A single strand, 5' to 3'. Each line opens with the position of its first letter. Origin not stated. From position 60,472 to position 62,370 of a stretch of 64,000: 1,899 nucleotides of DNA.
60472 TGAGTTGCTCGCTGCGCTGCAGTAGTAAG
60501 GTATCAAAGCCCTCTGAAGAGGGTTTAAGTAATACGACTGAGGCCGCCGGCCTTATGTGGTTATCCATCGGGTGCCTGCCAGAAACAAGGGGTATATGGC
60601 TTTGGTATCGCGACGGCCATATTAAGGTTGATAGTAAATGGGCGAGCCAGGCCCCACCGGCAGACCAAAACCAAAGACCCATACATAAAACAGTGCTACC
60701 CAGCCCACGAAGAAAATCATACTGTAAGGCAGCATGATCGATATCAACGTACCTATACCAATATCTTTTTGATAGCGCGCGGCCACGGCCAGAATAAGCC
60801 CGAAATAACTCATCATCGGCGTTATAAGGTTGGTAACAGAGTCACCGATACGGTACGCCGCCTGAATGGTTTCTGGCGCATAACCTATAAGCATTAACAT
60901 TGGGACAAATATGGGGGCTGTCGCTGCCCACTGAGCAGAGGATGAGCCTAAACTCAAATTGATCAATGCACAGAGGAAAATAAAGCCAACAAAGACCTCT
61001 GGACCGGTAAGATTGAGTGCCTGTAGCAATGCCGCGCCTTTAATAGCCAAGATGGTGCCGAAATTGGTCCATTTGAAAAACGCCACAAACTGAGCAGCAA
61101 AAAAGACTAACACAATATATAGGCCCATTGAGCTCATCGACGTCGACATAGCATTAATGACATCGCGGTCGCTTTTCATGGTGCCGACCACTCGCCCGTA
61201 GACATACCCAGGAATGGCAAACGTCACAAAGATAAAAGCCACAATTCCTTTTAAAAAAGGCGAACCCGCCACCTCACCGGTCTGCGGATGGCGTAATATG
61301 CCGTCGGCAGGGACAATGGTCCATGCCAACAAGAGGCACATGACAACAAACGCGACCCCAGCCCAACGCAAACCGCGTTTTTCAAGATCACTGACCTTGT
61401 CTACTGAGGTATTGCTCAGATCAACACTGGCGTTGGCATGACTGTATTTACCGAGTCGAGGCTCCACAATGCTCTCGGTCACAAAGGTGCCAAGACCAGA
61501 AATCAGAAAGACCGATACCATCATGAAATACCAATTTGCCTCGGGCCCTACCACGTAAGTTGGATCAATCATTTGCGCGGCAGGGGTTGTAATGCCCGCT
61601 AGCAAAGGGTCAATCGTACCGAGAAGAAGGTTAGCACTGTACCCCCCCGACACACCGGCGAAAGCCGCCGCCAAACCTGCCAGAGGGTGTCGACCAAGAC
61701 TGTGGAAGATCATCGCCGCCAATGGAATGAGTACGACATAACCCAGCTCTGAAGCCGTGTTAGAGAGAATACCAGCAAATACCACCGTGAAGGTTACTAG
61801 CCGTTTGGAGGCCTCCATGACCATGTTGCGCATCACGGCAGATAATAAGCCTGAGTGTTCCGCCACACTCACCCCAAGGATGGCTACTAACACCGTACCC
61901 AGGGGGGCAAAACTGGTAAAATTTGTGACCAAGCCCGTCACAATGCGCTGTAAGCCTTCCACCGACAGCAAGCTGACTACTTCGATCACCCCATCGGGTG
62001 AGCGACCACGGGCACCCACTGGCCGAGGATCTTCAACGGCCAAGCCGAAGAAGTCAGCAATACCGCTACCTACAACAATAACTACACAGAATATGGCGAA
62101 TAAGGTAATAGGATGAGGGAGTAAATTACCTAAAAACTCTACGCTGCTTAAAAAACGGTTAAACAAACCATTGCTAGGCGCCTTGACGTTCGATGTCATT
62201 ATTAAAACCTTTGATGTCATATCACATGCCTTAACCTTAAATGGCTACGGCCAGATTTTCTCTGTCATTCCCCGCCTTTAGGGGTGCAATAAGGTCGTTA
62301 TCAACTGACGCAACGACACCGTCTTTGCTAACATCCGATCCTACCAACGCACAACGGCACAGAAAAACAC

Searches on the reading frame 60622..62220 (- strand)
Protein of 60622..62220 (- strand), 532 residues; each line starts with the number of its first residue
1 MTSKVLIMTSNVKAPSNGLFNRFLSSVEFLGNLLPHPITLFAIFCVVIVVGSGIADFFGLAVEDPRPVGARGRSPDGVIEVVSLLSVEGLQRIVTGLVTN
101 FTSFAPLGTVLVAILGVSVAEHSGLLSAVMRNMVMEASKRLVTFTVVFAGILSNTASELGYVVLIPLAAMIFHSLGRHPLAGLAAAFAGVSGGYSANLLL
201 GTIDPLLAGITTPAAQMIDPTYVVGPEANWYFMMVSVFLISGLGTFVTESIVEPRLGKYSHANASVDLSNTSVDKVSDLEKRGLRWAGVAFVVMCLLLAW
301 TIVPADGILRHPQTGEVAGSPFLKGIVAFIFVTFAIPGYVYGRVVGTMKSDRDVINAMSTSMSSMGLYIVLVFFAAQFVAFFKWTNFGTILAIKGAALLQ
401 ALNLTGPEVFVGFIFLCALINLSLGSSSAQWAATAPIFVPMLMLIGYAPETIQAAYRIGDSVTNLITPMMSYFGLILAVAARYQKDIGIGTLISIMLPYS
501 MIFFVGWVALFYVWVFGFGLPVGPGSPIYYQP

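Call 67: search_protein_families(library=pfam, proteins=[window:60622-62220:-], max_evalue=0.00001)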
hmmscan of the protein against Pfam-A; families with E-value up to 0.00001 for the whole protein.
window:60622-62220:- (532 aa): 2 families
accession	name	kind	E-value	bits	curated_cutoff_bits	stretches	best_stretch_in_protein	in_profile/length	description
PF03806.19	ABG_transport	-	2.2e-219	729.3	27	1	22-530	1-502/502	AbgT putative transporter family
PF03606.21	DcuC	-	9.7e-06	24.8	23.1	1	141-510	117-456/461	C4-dicarboxylate anaerobic carrier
